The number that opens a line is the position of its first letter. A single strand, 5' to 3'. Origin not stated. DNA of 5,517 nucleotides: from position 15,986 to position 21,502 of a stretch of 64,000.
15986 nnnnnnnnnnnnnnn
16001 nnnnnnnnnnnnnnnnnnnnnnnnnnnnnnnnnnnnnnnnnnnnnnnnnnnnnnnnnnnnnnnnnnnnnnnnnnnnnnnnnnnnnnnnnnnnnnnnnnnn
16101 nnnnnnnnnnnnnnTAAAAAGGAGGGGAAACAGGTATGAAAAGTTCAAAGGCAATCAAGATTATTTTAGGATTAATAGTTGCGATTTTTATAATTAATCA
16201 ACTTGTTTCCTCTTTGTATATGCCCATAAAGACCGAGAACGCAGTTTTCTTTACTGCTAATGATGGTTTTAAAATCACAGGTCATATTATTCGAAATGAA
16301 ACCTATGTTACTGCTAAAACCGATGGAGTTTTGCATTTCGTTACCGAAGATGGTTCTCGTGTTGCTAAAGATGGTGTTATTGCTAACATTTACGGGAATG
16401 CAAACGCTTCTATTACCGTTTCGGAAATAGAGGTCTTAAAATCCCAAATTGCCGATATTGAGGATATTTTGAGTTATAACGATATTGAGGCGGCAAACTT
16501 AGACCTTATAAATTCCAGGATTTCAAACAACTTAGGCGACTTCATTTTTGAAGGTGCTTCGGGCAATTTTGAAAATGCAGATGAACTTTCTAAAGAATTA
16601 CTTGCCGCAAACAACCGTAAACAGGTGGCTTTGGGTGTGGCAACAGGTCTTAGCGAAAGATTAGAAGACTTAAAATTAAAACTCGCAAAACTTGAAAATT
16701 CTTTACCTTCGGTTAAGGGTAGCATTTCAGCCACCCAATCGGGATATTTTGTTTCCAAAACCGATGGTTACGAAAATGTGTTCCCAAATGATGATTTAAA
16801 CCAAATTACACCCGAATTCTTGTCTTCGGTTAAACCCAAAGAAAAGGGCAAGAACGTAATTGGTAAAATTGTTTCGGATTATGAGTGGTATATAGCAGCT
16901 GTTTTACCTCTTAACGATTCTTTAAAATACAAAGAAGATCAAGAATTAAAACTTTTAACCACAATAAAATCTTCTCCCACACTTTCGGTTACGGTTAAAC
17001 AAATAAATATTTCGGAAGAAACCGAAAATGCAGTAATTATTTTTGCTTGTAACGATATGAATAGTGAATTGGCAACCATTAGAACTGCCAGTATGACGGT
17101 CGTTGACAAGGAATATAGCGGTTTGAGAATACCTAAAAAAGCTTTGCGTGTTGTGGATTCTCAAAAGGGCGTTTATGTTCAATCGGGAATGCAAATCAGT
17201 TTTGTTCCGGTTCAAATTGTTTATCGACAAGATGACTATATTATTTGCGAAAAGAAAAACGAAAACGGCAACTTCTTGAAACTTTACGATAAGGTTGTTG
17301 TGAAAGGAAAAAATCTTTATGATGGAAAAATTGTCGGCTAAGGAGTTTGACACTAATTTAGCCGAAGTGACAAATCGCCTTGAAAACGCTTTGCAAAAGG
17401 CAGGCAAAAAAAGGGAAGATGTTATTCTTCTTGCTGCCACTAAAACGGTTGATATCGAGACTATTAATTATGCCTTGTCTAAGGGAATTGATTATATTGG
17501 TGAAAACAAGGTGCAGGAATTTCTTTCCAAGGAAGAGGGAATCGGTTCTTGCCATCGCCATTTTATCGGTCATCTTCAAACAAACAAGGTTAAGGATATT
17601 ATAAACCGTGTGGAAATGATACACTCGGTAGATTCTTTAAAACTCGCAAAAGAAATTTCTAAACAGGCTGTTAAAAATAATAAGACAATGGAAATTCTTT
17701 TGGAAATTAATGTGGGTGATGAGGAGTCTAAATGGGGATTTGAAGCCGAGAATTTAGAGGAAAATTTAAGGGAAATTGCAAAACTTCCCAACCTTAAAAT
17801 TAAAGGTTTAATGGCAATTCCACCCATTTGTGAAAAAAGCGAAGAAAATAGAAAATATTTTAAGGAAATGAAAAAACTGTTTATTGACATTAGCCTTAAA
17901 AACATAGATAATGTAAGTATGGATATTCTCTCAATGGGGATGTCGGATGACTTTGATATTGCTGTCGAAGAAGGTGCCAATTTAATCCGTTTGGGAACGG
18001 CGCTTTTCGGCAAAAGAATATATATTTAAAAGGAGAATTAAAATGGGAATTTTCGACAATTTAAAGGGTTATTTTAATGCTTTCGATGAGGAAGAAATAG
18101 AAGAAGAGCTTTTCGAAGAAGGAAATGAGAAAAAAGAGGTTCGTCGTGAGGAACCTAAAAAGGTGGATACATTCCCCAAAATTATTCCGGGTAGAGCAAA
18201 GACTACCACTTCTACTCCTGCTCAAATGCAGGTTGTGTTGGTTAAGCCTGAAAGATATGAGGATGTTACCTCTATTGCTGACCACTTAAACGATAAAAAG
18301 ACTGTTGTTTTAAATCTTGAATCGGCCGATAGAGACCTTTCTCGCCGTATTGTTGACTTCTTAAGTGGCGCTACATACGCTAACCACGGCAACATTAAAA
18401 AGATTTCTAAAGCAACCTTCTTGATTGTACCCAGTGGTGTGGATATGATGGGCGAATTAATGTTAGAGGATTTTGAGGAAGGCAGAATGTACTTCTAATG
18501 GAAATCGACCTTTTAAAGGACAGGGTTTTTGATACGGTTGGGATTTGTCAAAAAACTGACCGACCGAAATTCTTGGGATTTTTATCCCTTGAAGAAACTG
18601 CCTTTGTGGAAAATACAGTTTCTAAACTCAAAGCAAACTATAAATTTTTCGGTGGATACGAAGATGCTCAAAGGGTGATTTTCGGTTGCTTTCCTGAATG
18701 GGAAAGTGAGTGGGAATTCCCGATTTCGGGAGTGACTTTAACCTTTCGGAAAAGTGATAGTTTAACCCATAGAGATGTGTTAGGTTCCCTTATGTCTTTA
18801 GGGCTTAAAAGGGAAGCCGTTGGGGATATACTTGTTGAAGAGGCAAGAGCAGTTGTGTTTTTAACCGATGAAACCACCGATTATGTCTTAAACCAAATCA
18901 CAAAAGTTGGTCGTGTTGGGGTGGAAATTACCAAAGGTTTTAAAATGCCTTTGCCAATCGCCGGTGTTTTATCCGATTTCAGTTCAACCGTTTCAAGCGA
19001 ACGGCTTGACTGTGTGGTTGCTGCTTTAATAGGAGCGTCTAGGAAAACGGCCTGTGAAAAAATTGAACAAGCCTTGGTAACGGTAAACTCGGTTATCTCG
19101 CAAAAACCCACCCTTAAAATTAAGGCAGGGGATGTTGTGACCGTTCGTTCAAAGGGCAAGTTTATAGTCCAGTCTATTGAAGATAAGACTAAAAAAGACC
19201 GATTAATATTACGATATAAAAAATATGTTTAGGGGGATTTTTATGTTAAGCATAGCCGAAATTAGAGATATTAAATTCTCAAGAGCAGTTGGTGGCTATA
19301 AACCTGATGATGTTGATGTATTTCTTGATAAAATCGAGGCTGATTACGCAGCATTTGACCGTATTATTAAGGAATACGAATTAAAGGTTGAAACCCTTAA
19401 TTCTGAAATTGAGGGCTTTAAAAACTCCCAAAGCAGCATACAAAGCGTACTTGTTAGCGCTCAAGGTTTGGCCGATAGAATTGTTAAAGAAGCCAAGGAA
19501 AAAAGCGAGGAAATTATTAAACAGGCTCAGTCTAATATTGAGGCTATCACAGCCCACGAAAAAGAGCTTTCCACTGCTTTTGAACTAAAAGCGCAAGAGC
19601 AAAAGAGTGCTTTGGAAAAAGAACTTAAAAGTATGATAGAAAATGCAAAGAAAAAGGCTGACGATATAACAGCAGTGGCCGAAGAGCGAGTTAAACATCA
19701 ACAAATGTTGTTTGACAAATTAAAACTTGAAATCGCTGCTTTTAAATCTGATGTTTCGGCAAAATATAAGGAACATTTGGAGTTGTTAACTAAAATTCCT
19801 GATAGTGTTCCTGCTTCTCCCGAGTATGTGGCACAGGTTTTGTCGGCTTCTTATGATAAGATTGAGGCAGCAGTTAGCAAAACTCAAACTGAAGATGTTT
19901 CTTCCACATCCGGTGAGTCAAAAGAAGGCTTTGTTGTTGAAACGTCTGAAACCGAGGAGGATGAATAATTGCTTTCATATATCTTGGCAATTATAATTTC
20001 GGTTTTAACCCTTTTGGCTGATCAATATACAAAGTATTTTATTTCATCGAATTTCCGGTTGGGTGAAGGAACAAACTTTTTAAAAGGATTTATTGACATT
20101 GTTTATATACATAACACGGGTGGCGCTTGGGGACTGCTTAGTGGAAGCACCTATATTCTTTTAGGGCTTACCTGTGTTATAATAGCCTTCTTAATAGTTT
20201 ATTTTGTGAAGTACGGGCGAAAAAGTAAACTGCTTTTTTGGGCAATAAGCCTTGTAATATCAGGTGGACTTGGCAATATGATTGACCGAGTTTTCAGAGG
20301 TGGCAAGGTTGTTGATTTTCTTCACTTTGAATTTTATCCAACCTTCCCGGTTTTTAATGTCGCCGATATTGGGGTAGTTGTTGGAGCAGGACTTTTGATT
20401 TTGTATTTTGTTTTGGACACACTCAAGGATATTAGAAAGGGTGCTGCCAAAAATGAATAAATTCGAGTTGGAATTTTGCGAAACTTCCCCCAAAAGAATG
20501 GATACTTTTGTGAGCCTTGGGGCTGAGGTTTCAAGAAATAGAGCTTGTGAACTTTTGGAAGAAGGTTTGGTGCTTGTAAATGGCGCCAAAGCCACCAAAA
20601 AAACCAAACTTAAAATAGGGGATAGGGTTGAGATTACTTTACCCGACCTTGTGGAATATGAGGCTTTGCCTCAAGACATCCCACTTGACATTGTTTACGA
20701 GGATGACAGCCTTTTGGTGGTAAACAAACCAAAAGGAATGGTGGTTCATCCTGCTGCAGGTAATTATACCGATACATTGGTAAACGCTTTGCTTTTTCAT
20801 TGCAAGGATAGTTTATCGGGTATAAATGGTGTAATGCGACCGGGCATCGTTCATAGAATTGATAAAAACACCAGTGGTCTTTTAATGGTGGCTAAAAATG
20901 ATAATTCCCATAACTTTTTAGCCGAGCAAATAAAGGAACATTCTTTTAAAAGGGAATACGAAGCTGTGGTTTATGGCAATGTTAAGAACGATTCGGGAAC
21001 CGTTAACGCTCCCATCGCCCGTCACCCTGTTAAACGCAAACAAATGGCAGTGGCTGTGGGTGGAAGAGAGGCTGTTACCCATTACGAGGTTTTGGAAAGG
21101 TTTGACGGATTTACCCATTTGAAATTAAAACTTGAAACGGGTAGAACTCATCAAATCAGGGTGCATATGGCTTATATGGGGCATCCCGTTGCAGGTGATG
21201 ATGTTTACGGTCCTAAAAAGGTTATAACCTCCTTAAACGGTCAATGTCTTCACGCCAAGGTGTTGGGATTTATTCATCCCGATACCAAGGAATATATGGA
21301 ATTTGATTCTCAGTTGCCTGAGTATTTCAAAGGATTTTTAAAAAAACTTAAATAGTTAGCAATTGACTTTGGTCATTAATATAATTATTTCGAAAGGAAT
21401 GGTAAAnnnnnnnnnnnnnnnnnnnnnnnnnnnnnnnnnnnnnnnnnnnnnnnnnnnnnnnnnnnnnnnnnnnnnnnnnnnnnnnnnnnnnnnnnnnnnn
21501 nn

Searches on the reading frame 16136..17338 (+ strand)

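Call 18: search_protein_families(library=pfam, proteins=[window:16136-17338:+], max_evalue=0.00001)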
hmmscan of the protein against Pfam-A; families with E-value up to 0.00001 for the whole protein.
window:16136-17338:+ (401 aa): 1 family
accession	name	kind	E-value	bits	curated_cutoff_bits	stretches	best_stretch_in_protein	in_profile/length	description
PF12700.13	HlyD_2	-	7.7e-48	163.7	25.1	1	4-400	13-416/416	HlyD family secretion protein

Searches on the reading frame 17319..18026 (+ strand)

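Call 18: search_protein_families(library=pfam, proteins=[window:17319-18026:+], max_evalue=0.00001)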
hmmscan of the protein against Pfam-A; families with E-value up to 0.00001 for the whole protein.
window:17319-18026:+ (236 aa): 1 family
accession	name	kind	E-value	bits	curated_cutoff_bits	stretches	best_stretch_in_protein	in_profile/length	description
PF01168.26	Ala_racemase_N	-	4.3e-21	76.1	24.1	1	14-232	3-218/220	Alanine racemase, N-terminal domain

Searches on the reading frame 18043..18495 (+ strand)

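Call 18: search_protein_families(library=pfam, proteins=[window:18043-18495:+], max_evalue=0.00001)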
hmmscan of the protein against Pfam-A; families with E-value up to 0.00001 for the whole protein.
window:18043-18495:+ (151 aa): 1 family
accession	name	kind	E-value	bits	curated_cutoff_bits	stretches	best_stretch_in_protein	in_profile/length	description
PF04472.17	SepF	-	1.1e-27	96.5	27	1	64-134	1-71/72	Cell division protein SepF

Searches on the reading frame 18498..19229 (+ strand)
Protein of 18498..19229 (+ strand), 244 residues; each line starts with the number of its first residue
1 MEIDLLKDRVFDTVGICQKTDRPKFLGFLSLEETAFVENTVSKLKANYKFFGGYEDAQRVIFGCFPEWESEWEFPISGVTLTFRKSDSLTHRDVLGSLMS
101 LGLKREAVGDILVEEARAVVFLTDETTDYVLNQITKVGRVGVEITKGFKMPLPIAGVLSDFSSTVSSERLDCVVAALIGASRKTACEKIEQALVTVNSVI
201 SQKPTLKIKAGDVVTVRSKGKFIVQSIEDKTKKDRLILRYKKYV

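Call 18: search_protein_families(library=pfam, proteins=[window:18498-19229:+], max_evalue=0.00001)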
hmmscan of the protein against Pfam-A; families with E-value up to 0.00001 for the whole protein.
window:18498-19229:+ (244 aa): 1 family
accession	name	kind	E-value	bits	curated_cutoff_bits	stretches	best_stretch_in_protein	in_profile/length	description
PF17774.7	YlmH_RBD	-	8.2e-18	65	23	1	85-145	18-78/84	Putative RNA-binding domain in YlmH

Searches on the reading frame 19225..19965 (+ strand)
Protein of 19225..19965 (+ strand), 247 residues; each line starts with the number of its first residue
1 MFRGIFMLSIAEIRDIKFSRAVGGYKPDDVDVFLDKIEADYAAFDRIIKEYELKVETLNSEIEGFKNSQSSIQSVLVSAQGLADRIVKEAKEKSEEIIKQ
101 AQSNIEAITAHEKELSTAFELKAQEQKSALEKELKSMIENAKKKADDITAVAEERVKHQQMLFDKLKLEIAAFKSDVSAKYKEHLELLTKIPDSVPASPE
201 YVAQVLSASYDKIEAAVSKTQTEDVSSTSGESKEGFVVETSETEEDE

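Call 18: search_protein_families(library=pfam, proteins=[window:19225-19965:+], max_evalue=0.00001)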
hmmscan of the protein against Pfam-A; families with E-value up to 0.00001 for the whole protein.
window:19225-19965:+ (247 aa): 1 family
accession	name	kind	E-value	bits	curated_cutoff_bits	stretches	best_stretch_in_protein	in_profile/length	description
PF05103.18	DivIVA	-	6.5e-23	81.6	28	1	9-112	2-105/131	DivIVA protein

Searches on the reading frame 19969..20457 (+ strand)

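Call 18: search_protein_families(library=pfam, proteins=[window:19969-20457:+], max_evalue=0.00001)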
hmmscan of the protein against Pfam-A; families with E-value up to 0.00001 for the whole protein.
window:19969-20457:+ (163 aa): 1 family
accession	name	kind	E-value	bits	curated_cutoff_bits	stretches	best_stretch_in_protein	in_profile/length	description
PF01252.23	Peptidase_A8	-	1.3e-38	132.8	25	1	10-148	1-141/142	Signal peptidase (SPase) II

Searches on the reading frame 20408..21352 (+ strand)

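Call 18: search_protein_families(library=pfam, proteins=[window:20408-21352:+], max_evalue=0.00001)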
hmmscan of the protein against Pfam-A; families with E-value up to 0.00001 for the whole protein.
window:20408-21352:+ (315 aa): 2 families
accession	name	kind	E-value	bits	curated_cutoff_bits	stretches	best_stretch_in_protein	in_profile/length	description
PF00849.27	PseudoU_synth_2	-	2.5e-35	122.4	26.8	1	102-255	2-151/152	RNA pseudouridylate synthase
PF01479.30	S4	-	8.4e-08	32.3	22.8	1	30-74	2-48/48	S4 domain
